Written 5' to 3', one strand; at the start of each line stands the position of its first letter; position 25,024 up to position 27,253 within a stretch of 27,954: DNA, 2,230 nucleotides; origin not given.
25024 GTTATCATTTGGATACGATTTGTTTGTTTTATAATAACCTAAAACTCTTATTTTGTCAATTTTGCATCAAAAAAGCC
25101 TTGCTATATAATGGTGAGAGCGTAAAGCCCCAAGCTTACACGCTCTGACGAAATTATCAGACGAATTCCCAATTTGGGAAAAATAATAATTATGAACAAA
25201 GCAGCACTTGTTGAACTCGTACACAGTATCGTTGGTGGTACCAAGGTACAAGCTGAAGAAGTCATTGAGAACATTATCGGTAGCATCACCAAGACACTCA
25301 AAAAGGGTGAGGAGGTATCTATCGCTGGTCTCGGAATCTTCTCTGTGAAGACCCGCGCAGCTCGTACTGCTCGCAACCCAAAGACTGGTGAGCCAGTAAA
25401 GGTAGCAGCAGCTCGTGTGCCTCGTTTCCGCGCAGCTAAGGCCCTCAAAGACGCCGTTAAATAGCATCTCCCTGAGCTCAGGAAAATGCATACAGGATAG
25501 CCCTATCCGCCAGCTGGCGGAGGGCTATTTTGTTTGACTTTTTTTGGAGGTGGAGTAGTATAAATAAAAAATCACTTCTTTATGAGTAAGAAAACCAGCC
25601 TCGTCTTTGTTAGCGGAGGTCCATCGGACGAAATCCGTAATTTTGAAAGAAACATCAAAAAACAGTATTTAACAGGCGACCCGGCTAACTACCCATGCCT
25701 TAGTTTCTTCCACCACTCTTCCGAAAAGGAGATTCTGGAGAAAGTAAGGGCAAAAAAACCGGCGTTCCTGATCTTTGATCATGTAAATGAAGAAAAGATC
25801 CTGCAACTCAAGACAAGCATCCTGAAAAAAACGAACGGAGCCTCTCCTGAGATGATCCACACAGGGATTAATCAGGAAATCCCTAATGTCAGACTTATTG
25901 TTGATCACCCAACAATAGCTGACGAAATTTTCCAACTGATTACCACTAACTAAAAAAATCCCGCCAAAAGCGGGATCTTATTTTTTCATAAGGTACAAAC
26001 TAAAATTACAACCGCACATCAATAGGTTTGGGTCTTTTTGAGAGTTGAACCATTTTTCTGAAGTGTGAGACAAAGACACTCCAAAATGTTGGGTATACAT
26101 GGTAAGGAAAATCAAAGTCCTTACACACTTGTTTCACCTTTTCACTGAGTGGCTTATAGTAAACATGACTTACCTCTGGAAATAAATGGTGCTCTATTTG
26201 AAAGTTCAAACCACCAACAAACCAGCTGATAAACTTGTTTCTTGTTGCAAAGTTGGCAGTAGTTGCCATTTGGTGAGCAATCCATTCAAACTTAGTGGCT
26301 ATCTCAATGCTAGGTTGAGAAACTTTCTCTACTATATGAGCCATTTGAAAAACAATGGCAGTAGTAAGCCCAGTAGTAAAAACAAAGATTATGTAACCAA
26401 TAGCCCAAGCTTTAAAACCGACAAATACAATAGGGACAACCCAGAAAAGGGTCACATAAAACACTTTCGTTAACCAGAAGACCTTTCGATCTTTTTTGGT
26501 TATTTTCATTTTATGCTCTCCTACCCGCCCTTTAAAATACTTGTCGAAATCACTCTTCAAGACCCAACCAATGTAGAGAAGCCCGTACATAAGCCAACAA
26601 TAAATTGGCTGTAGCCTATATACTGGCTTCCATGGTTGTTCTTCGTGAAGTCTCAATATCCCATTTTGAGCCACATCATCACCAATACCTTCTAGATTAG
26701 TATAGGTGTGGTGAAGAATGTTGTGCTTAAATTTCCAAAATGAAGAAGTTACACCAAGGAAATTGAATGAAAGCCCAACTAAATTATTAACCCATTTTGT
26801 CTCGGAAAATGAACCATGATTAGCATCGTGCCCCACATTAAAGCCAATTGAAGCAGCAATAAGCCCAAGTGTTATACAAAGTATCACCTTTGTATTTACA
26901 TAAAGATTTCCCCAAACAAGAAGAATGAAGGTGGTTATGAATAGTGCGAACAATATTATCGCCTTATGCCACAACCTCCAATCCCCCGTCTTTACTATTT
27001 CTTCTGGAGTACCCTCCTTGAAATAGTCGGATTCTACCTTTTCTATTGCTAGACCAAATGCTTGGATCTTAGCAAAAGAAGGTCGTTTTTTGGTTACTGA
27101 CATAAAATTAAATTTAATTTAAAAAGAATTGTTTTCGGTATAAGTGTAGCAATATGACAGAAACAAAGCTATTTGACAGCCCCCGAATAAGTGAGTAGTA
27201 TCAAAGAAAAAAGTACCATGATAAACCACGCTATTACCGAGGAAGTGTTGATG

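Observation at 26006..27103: Intact fatty acid desaturase in a lineage thought to lack fatty acid synthesis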

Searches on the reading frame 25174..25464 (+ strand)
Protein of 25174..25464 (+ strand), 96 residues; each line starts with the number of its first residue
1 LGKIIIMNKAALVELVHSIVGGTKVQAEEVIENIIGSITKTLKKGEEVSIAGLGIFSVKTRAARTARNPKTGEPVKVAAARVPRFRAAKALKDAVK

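Call 3: search_protein_families(library=pfam, proteins=[window:25174-25464:+], max_evalue=0.01)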
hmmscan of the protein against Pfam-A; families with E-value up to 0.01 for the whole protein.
window:25174-25464:+ (96 aa): 4 families
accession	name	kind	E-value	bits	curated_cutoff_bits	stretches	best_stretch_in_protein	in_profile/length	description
PF00216.26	Bac_DNA_binding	-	4.1e-29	101.1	22.4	1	7-96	1-90/90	Bacterial DNA-binding protein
PF18291.6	HU-HIG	-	2.4e-06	28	26.2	1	9-96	34-119/125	HU domain fused to wHTH, Ig, or Glycine-rich motif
PF18175.6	HU-CCDC81_bac_2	-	0.0033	17.7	35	1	26-59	17-50/70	CCDC81-like prokaryotic HU domain 2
PF14908.11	HU-CCDC81_euk_1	-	0.0074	16.8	26.1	1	22-65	19-62/89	CCDC81 eukaryotic HU domain 1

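Call 4: search_protein_families(library=ncbifam, proteins=[window:25174-25464:+], max_evalue=0.01)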
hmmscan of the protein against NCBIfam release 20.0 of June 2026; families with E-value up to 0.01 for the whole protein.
window:25174-25464:+ (96 aa): 7 families
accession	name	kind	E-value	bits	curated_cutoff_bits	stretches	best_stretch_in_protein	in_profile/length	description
NF007945.0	PRK10664.1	equivalog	2.9e-26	91.8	157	1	7-95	1-89/90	nucleoid-associated protein HU-beta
NF008023.0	PRK10753.1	equivalog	7.3e-24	83.9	162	1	7-96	1-90/90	nucleoid-associated protein HU-alpha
NF001401.0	PRK00285.1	equivalog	1.6e-22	79.6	111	1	6-95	5-94/103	integration host factor subunit alpha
NF001222.0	PRK00199.1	equivalog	1e-19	70.5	115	1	10-95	4-90/95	integration host factor subunit beta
TIGR00987.1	himA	equivalog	3.2e-19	69.1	120.25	1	8-95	3-90/96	integration host factor subunit alpha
TIGR00988.1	hip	equivalog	1.2e-18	67.2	119.95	1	25-95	20-90/94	integration host factor subunit beta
TIGR01201.1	HU_rel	subfamily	0.0001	22.3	68.6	1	11-94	35-118/170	HU family DNA-binding protein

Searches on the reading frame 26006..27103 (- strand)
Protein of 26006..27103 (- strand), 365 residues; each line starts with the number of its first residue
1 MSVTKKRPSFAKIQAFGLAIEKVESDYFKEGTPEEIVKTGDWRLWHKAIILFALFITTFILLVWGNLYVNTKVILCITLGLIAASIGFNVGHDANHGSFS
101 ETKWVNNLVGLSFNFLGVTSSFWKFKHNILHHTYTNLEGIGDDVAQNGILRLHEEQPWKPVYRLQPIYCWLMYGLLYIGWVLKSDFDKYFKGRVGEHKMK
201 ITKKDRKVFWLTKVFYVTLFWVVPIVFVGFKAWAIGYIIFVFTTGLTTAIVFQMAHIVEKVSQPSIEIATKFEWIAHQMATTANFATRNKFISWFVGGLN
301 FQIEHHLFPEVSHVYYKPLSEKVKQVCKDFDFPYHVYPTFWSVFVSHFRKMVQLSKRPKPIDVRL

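Call 3: search_protein_families(library=pfam, proteins=[window:26006-27103:-], max_evalue=0.01)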
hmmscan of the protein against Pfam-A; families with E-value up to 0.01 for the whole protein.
window:26006-27103:- (365 aa): 1 family
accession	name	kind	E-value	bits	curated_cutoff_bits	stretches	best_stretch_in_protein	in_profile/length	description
PF00487.30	FA_desaturase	-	2.4e-38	132.8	29.7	1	73-337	6-252/253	Fatty acid desaturase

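Call 4: search_protein_families(library=ncbifam, proteins=[window:26006-27103:-], max_evalue=0.01)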
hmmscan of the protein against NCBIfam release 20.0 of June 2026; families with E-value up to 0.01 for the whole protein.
window:26006-27103:- (365 aa): 2 families
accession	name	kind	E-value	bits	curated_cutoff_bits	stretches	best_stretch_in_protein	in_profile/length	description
NF052549.1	FAdesatDesBBac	equivalog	1.6e-17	63.8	500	1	31-329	17-295/340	Delta(10) desaturase DesB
NF045688.1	BCarotHydoxCrtR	equivalog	0.00068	18.8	475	1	33-135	13-113/297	beta-carotene hydroxylase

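Call 10: find_homologous_proteins(query=window:26006-27103:-)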
Query window:26006-27103:- (365 aa): 7502 proteins with E <= 0.001 among 8000 candidates; the best 120 are listed.
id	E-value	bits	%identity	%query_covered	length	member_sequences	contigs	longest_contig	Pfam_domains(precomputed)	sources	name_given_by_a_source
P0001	1.6e-249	845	100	100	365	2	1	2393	PF00487.31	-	-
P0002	1.0e-151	524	62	98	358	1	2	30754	PF00487.31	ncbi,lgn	-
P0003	2.8e-146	506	60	98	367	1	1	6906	PF00487.31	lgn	-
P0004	2.5e-142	493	59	98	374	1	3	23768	PF00487.31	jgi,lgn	jgi:linoleoyl-CoA desaturase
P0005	1.7e-140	487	58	98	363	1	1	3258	PF00487.31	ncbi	-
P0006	1.1e-137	477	56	98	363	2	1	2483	PF00487.31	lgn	-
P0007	2.2e-135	470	55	98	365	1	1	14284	PF00487.31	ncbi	-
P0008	2.8e-132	460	54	98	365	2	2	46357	PF00487.31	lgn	-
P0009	1.0e-130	454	52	98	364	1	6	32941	PF00487.31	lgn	-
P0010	3.5e-130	453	56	98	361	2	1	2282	PF00487.31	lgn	-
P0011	9.8e-127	441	54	98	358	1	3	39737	PF00487.31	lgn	-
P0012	2.7e-105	371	48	95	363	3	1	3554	PF00487.31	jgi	jgi:linoleoyl-CoA desaturase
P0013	8.2e-104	366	47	95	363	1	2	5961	PF00487.31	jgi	jgi:linoleoyl-CoA desaturase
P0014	3.0e-102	361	46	96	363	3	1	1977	PF00487.31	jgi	jgi:linoleoyl-CoA desaturase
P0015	7.1e-102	359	47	95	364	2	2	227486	PF00487.31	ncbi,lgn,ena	-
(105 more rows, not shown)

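Call 16: list_cluster_members(proteins=[P0002, P0003, P0004, P0005, P0006, P0007, P0008, P0009, P0010, P0011])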
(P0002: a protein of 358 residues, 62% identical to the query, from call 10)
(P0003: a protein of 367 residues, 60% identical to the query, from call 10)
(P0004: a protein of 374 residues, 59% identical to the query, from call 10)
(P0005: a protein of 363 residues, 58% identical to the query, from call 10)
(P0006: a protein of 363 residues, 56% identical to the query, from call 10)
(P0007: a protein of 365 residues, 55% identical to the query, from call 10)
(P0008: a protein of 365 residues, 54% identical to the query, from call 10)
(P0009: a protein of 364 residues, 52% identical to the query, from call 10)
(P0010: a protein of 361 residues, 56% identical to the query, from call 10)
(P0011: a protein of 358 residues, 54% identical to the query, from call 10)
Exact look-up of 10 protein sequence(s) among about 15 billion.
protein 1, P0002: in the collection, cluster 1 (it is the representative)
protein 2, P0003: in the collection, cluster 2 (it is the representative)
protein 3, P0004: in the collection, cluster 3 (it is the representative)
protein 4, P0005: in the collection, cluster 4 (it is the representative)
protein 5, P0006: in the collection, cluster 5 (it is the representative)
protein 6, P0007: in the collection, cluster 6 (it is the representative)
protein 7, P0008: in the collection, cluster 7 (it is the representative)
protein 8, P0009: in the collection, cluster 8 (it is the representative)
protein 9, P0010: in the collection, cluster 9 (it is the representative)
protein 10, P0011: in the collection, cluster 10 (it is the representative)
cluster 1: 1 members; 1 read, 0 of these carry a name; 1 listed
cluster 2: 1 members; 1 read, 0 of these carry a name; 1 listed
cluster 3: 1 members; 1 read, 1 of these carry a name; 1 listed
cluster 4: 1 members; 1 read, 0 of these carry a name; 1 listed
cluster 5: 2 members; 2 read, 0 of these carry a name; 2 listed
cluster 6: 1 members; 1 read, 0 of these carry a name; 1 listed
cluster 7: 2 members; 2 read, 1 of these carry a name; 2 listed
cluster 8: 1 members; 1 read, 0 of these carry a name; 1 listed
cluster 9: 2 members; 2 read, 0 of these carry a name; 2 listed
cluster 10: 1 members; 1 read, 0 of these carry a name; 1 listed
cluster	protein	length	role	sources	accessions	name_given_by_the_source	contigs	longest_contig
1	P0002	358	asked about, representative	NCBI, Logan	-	-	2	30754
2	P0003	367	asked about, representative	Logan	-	-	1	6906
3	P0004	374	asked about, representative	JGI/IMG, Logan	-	linoleoyl-CoA desaturase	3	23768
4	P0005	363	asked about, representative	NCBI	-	-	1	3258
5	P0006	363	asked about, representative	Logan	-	-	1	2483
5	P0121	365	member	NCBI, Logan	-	-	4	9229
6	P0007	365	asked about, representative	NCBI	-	-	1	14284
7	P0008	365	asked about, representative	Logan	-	-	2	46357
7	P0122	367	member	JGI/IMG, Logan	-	linoleoyl-CoA desaturase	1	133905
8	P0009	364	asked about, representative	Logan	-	-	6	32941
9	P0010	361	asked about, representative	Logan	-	-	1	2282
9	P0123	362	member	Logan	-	-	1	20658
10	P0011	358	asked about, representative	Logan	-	-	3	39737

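Call 18: find_encoding_contigs(protein=P0002, flank=8000, max_places=3)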
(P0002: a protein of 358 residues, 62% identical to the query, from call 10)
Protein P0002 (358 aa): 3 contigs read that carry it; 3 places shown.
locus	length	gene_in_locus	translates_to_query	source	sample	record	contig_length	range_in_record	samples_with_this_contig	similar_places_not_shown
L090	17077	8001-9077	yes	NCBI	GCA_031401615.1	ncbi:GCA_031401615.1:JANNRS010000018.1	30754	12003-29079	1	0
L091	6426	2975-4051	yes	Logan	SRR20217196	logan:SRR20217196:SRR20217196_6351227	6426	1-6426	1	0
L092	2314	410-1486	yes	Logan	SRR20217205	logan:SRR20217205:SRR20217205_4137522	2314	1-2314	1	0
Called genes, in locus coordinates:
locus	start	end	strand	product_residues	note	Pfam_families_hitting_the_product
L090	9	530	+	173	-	-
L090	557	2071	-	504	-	PF26128:Gad2 (faint), PF01743:PolyA_pol, PF12627:PolyA_pol_RNAbd, PF01966:HD, PF13735:tRNA_NucTran2_2 (weak)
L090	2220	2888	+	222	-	-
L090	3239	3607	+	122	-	PF02021:UPF0102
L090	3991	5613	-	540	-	PF00239:Resolvase, PF07508:Recombinase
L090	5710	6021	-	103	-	-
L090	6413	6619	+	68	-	-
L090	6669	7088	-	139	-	-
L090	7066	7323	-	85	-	-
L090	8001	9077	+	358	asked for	PF00487:FA_desaturase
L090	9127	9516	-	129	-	-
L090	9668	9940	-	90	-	PF00216:Bac_DNA_binding, PF18291:HU-HIG (weak)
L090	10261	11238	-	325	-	-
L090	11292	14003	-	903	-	PF26449:DUF8128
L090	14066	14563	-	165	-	-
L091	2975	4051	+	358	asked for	PF00487:FA_desaturase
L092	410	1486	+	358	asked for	PF00487:FA_desaturase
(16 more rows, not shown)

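Call 19: find_encoding_contigs(protein=P0122, flank=8000, max_places=3)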
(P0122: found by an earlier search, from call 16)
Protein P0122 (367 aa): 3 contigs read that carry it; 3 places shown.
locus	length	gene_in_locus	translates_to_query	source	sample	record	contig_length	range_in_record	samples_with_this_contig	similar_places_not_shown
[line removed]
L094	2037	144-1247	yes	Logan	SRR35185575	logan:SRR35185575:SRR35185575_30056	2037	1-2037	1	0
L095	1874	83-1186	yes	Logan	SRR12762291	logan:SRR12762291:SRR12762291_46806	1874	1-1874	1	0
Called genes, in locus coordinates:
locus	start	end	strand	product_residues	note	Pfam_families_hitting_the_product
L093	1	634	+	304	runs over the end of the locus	PF02899:Phage_int_SAM_1, PF13495:Phage_int_SAM_4 (faint), PF00589:Phage_integrase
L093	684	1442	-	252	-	-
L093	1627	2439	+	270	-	-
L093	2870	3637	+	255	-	PF03372:Exo_endo_phos, PF14529:Exo_endo_phos_2 (faint)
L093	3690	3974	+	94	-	-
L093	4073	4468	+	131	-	-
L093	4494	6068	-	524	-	PF01743:PolyA_pol, PF12627:PolyA_pol_RNAbd, PF01966:HD, PF13735:tRNA_NucTran2_2 (weak)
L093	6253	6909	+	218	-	PF13384:HTH_23 (faint)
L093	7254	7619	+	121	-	PF02021:UPF0102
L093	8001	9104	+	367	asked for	PF00487:FA_desaturase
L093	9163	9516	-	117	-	-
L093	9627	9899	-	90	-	PF00216:Bac_DNA_binding, PF18291:HU-HIG (weak)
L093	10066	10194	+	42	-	-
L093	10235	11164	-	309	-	-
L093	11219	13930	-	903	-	PF01935:DUF87 (faint), PF10412:TrwB_AAD_bind (faint)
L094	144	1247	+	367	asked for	PF00487:FA_desaturase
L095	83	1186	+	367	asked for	PF00487:FA_desaturase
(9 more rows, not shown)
